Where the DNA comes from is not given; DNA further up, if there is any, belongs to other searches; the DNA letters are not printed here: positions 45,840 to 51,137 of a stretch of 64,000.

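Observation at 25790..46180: Weak but recurrent post-signal-peptide motif links array members, implying paralogy by tandem duplication and extreme divergence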

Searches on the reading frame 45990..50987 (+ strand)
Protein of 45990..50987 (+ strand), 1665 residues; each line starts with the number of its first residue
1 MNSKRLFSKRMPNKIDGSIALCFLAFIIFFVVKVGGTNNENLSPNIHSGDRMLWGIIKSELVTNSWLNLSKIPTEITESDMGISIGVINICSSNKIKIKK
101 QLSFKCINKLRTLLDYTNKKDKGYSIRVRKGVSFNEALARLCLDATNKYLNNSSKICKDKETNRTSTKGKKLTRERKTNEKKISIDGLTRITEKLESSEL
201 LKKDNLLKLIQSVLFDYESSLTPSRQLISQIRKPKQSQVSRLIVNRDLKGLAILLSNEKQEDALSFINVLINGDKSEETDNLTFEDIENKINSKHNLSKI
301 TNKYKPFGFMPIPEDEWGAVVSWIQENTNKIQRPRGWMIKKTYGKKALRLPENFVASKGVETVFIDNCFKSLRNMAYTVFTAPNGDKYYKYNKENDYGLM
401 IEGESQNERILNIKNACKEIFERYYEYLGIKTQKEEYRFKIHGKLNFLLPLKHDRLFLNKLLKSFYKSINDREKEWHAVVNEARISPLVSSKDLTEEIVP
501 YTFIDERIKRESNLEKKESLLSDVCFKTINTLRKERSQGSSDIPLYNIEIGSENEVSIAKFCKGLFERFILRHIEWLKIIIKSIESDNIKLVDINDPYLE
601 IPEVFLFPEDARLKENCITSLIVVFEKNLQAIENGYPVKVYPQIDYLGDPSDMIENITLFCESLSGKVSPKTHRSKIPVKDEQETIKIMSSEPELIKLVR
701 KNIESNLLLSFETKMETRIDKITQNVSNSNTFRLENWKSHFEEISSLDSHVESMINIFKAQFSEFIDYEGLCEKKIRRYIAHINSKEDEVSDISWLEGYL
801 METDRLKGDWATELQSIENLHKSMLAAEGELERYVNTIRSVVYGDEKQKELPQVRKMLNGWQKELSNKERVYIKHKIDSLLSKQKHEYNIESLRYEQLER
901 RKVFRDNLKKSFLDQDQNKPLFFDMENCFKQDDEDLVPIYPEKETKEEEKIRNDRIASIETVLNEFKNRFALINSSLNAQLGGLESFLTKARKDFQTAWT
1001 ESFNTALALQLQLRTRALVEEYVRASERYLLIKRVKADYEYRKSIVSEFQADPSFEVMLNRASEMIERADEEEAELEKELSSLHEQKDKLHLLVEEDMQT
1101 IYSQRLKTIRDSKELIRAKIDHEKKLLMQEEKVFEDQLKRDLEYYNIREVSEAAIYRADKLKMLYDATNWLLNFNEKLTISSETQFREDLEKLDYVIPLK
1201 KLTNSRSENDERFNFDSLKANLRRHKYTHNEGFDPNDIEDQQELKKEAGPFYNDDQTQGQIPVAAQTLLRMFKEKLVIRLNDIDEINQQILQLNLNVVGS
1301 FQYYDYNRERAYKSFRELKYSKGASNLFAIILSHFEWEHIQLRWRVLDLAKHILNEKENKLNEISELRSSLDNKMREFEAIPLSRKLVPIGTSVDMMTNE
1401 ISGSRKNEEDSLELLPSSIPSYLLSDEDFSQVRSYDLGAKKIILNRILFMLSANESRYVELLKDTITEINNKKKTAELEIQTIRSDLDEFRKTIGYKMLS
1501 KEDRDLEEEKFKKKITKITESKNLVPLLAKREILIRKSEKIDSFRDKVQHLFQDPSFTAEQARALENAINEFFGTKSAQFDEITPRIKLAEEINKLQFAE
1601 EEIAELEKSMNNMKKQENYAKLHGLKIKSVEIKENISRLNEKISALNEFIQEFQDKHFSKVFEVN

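Call 3: search_protein_families(library=pfam, proteins=[window:45990-50987:+], max_evalue=1)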
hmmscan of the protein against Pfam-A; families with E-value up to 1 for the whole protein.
window:45990-50987:+ (1665 aa): 2 families
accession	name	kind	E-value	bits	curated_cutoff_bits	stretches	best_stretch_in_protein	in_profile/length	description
PF12296.13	HsbA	-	0.013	16.4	33.5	1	708-772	35-98/121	Hydrophobic surface binding protein A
PF14389.11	Lzipper-MIP1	-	0.047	14.5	32.2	1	1563-1616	28-80/84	Leucine-zipper of ternary complex factor MIP1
